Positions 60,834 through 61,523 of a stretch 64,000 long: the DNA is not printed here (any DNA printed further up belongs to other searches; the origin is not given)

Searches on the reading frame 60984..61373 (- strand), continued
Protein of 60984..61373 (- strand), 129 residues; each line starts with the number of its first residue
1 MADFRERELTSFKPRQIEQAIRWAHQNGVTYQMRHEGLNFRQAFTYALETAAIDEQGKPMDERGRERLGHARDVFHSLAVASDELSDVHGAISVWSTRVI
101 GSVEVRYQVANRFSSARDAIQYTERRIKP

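Call 48: predict_structure(alignment_id=A1)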
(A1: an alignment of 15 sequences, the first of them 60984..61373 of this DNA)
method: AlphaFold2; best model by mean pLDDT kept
length: 129 residues; sequences in the alignment: 15
mean_pLDDT: 92.5   pTM: 0.83
mean pLDDT of the five models: 92.5, 91.5, 91.4, 89.1, 83.9
residues with pLDDT >= 90: 109; 70-90: 13; 50-70: 7; < 50: 0
segments of 3 or more residues with pLDDT < 50: none
pLDDT, mean of each block of 10 residues (from residue 1): 91 97 97 95 96 97 97 94 92 96 94 68 87
secondary structure, 60 per line:
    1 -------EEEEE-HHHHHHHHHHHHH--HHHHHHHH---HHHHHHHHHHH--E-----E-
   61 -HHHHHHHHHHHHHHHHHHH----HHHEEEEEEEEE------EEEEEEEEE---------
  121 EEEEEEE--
elements in order: E8-12 H14-26 H29-36 H40-50 H62-80 E88-96 E103-111 E121-127

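Call 50: search_protein_families(library=pfam, proteins=[L091:1-222:-, L091:737-1189:-, L092:2-328:+, L092:812-1138:-, L090:6758-7102:+, L090:6420-6707:+, L090:4410-4652:+], max_evalue=0.01)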
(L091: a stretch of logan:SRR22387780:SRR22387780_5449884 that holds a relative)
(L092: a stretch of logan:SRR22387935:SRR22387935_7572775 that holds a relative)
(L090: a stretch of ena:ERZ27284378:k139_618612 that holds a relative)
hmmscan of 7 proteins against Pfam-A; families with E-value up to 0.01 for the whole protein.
L091:1-222:- (74 aa): 11 families
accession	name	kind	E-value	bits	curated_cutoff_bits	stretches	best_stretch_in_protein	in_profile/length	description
PF01726.22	LexA_DNA_bind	-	1.6e-20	73.1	23.7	1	5-66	4-65/65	LexA DNA binding domain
PF09339.16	HTH_IclR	-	0.00011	22.4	22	1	27-59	19-50/52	IclR helix-turn-helix domain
PF13545.12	HTH_Crp_2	-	0.00085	19.7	27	1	30-71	26-63/70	Crp-like helix-turn-helix domain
PF13412.12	HTH_24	-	0.0011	18.9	21.9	1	31-58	22-48/48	Winged helix-turn-helix DNA-binding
PF08220.18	HTH_DeoR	-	0.0017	18.5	21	1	8-65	1-52/57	DeoR-like helix-turn-helix domain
PF04703.18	FaeA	-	0.0022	18.7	20.7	1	10-61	3-49/62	FaeA-like protein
PF12840.13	HTH_20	-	0.0022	18.4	27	1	26-58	18-49/51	Helix-turn-helix domain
PF13730.12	HTH_36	-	0.0029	17.8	25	1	26-57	25-55/55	Helix-turn-helix domain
PF00392.27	GntR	-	0.0039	17.3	27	1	27-62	25-59/64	Bacterial regulatory proteins, gntR family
PF08279.18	HTH_11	-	0.005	17.1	25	0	27-56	16-44/55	HTH domain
PF11740.13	KfrA_N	-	0.0077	17.4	26.1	1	22-53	14-45/113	Plasmid replication region DNA-binding N-term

L091:737-1189:- (150 aa): 0 families

L092:2-328:+ (108 aa): 0 families

L092:812-1138:- (108 aa): 2 families
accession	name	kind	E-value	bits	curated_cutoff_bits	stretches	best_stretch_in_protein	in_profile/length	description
PF12344.14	UvrB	-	2.8e-22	78.7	27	1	2-43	1-42/43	Ultra-violet resistance protein B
PF02151.25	UVR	-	5.8e-12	45.4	21.5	1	74-107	1-34/36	UvrB/uvrC motif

L090:6758-7102:+ (115 aa): 6 families
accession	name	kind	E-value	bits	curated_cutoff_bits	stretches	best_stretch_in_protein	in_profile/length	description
PF04851.21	ResIII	-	6.3e-13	49.4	22.5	1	11-85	3-82/164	Type III restriction enzyme, res subunit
PF00270.35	DEAD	-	1.1e-05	25.6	26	1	15-82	3-71/167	DEAD/DEAH box helicase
PF13604.12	AAA_30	-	0.00051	20.3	27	1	15-75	5-65/191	AAA domain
PF18766.7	SWI2_SNF2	-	0.00098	19.3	26.7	1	16-79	2-71/221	SWI2/SNF2 ATPase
PF00437.27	T2SSE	-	0.004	16.3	24.9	1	9-60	120-171/370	Type II/IV secretion system protein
PF00225.29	Kinesin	-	0.0048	16.4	29.3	1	37-72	81-114/327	Kinesin motor domain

L090:6420-6707:+ (95 aa): 2 families
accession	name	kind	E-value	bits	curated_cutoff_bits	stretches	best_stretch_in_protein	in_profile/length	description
PF01541.30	GIY-YIG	-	1.7e-13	51.1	22.6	1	2-75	1-76/78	GIY-YIG catalytic domain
PF10544.15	T5orf172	-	0.00015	22.7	20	1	4-72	2-74/101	T5orf172 domain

L090:4410-4652:+ (80 aa): 0 families

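Call 61: search_solved_structures(query=A1, max_evalue=10, show_alignments=2)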
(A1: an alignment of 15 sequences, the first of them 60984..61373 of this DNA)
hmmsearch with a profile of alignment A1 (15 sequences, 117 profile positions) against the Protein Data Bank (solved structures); distinct sequences matched with E-value up to 10: 0.

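Call 64: fold_search(model_id=the predicted structure, library=pdb)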
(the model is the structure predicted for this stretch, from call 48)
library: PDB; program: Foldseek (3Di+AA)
matches with E <= 10: 172; with E <= 0.001: 0
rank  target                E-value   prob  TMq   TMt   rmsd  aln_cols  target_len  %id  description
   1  1tid_C                8.1e-01  0.14  0.25  0.25   9.7       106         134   11  Crystal Structures of the ADP and ATP bound forms of the Bacillus Anti-sigma factor SpoIIAB in complex with the Anti-a (released 2004-06-15)
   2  8a7x_A                8.6e-01  0.11  0.18  0.23  11.2        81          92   18  NaK C-DI F92A mutant soaked in Cs+ (released 2023-02-01)
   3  9e2v_A                1.1e+00  0.02  0.12  0.09  21.3       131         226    8  Cryo-EM map of homodecameric TraT (released 2025-04-16)
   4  7ekx_A                1.5e+00  0.05  0.15  0.02  13.8       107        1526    8  Crystal Structure of the Candida Glabrata Glycogen Debranching Enzyme (W470A E564Q) in complex with maltononaose (released 2021-11-10)
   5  9fsm_A                1.5e+00  0.02  0.16  0.10  22.1       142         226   10  Cryo-EM structure of the decameric TraT surface exclusion lipoprotein from Klebsiella pneumoniae (pKpQIL plasmid) (released 2024-12-11)
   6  5ltw_C                1.6e+00  0.10  0.19  0.20   4.9        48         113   19  Complex of human 14-3-3 sigma CLU1 mutant with phosphorylated heat shock protein B6 (released 2017-02-01)
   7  5ltw_K                1.6e+00  0.10  0.19  0.20   4.9        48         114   19  Complex of human 14-3-3 sigma CLU1 mutant with phosphorylated heat shock protein B6 (released 2017-02-01)
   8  1l0o_A                1.6e+00  0.06  0.23  0.22   9.9       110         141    8  Crystal Structure of the Bacillus stearothermophilus Anti-Sigma Factor SpoIIAB with the Sporulation Sigma Factor Sigma (released 2002-04-03)
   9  1thn_A                1.7e+00  0.09  0.25  0.25   9.2       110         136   13  Crystal Structures of the ADP and ATP bound forms of the Bacillus Anti-sigma factor SpoIIAB in complex with the Anti-a (released 2004-06-15)
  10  1th8_A                1.7e+00  0.06  0.23  0.23  10.0       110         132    8  Crystal Structures of the ADP and ATP bound forms of the Bacillus Anti-sigma factor SpoIIAB in complex with the Anti-a (released 2004-06-15)
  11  3ldc                  1.8e+00  0.09  0.20  0.27   9.4        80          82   12  High resolution open MthK pore structure crystallized in 100 mM K+ (released 2010-08-11)
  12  6ux7_A                1.8e+00  0.09  0.20  0.10   9.4        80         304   12  MthK N-terminal truncation state 1 bound with calcium (released 2020-03-18)
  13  4r7c_A                1.8e+00  0.07  0.18  0.23  11.5        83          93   19  Crystal Structure of CNG mimicking NaK-ETPP mutant cocrystallized with DiMethylammonium (released 2015-07-01)
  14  4r50_B                1.9e+00  0.07  0.17  0.22  10.1        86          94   17  Crystal Structure of CNG mimicking NaK-ETPP mutant cocrystallized with Li+ (released 2015-07-01)
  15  1tid_A                1.9e+00  0.07  0.23  0.22   9.8       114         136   10  Crystal Structures of the ADP and ATP bound forms of the Bacillus Anti-sigma factor SpoIIAB in complex with the Anti-a (released 2004-06-15)
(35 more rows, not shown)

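Call 66: find_encoding_contigs(protein=P0023, flank=6000, max_places=4)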
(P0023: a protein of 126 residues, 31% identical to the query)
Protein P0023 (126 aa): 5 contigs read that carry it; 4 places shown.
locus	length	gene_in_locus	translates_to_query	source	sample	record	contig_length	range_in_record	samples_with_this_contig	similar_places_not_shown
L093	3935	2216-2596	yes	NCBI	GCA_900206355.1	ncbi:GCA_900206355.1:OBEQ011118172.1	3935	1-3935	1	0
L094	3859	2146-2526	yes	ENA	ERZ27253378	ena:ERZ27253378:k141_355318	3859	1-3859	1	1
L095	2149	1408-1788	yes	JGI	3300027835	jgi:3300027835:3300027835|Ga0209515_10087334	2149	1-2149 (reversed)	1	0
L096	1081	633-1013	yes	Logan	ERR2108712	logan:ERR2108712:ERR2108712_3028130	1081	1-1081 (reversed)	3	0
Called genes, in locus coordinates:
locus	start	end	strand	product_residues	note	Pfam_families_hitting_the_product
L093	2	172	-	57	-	?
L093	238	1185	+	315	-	-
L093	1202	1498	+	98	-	-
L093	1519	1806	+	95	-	-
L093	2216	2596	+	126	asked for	-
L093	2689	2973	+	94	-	-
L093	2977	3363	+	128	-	PF01850:PIN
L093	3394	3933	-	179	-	?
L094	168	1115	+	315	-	-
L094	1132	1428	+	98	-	-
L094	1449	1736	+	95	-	-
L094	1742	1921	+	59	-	-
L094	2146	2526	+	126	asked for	-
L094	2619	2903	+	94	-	-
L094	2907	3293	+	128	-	PF01850:PIN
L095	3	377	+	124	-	?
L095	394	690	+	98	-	-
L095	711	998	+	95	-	-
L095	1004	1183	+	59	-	-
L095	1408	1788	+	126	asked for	-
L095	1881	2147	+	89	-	?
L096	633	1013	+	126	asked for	-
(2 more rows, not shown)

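Call 67: find_encoding_contigs(protein=P0026, flank=6000, max_places=4)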
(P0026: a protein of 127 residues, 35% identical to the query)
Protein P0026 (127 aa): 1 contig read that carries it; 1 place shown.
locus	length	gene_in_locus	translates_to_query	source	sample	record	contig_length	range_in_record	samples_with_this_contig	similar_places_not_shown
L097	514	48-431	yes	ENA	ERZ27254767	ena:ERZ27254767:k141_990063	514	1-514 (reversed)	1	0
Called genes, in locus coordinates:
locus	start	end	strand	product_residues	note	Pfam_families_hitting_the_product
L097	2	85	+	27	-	?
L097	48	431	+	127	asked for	-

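Call 68: find_encoding_contigs(protein=P0019, flank=6000, max_places=4)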
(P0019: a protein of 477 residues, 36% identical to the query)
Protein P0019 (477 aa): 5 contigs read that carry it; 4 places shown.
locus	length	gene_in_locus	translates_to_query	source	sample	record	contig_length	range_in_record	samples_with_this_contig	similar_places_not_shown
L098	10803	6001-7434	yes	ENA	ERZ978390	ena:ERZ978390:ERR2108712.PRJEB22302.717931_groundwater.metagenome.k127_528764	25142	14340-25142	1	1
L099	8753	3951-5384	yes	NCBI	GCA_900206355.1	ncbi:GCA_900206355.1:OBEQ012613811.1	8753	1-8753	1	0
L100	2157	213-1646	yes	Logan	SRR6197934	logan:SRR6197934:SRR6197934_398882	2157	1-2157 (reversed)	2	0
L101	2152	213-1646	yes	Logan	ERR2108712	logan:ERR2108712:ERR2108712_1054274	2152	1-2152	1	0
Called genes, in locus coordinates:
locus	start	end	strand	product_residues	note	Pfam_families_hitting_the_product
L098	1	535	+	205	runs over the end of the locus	PF26593:TraC-like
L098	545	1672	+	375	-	-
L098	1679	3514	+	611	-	PF01935:DUF87, PF12846:AAA_10, PF19044:P-loop_TraG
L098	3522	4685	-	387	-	-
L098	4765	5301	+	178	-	-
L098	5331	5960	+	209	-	PF01551:Peptidase_M23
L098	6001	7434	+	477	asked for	-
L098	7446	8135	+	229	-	-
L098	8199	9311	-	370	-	-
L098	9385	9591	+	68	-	PF13560:HTH_31, PF12844:HTH_19, PF01381:HTH_3, PF13443:HTH_26 (weak)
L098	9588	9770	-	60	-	-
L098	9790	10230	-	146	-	PF13091:PLDc_2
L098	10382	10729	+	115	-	PF01551:Peptidase_M23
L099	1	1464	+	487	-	?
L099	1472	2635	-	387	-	-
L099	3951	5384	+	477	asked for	-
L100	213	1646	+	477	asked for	-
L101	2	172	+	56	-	?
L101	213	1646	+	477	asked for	-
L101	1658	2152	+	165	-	?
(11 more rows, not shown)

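Call 80: fold_search(model_id=the predicted structure, library=viral)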
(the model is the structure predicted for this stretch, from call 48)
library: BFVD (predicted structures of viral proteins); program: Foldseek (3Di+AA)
matches with E <= 10: 303; with E <= 0.001: 0
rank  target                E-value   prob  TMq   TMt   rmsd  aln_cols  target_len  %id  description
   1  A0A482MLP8            4.4e-02  0.38  0.22  0.10  16.1       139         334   16  Uncharacterized protein [Burkholderia phage BcepSauron]
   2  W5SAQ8                1.5e-01  0.15  0.23  0.16  18.0       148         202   11  Uncharacterized protein [Pithovirus sibericum]
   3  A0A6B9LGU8            2.1e-01  0.10  0.20  0.15  20.1       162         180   11  Uncharacterized protein [Flavobacterium phage vB_FspS_tant8-1]
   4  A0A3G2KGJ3            4.1e-01  0.60  0.27  0.37   4.1        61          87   13  Uncharacterized protein [Arthrobacter phage Judy]
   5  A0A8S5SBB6            4.9e-01  0.63  0.35  0.51   4.7        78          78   12  Envelope glycoprotein [Siphoviridae sp. ct4Z13]
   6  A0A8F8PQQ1            5.6e-01  0.11  0.19  0.08  12.9       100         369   17  Transmembrane protein [Clandestinovirus]
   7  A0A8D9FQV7            5.6e-01  0.05  0.17  0.18  15.5       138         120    6  Uncharacterized protein [uncultured marine phage]
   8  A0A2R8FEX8            5.9e-01  0.08  0.21  0.13  15.0       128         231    9  F-box domain-containing protein [Brazilian cedratvirus IHUMI]
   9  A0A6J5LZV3            6.3e-01  0.11  0.23  0.09  12.0       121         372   11  Spo0J Stage 0 sporulation protein J (Antagonist of Soj) containing ParB-like nuclease domain [uncultured Caudovirales phage]
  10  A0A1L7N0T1            7.5e-01  0.14  0.28  0.27   9.7       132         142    7  Uncharacterized protein [Ralstonia phage RP12]
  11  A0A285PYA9            7.5e-01  0.06  0.20  0.15  17.0       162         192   12  F-box domain-containing protein [Cedratvirus lausannensis]
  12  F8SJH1                7.5e-01  0.05  0.16  0.14  11.8       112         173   12  Uncharacterized protein 335 [Pseudomonas phage PhiPA3]
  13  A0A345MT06            8.5e-01  0.10  0.27  0.06  15.1       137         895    8  Uncharacterized protein [crAssphage sp. isolate ctbg_1]
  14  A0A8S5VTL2            8.5e-01  0.04  0.18  0.10  28.7       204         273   10  (no name in the UniProt tables at hand)
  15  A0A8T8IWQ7            9.0e-01  0.33  0.24  0.40   8.5        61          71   20  (no name in the UniProt tables at hand)
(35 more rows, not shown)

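Call 82: find_related_loci(query=A2, collection=viral_contigs, flank=5000)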
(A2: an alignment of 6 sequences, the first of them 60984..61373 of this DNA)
Query A2 (129 aa) in viral_contigs; peptide patterns used: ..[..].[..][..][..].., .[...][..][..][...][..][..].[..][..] (x = any residue, [..] = any of these).
149 stretches matched a pattern, but none encodes a relative of the query by tblastn (E <= 1e-3).

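Call 95: search_protein_families(library=pfam, alignment_id=A1, max_evalue=0.1)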
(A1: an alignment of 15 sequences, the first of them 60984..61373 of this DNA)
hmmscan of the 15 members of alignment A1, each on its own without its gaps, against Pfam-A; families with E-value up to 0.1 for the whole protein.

A. member 1, window:60984-61373:- (129 aa): 1 family
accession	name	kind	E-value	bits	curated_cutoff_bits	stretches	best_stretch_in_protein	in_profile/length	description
PF04800.17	NDUS4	-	0.0019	18.9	31.9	0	15-40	55-80/96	NADH dehydrogenase ubiquinone Fe-S protein 4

B. families by the number of members that match (of 15 scanned): 3 families
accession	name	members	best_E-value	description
PF04800.17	NDUS4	1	0.0019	NADH dehydrogenase ubiquinone Fe-S protein 4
PF19957.5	EAD5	1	0.02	Effector-associated domain 5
PF20786.2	DUF6840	1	0.021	Family of unknown function (DUF6840)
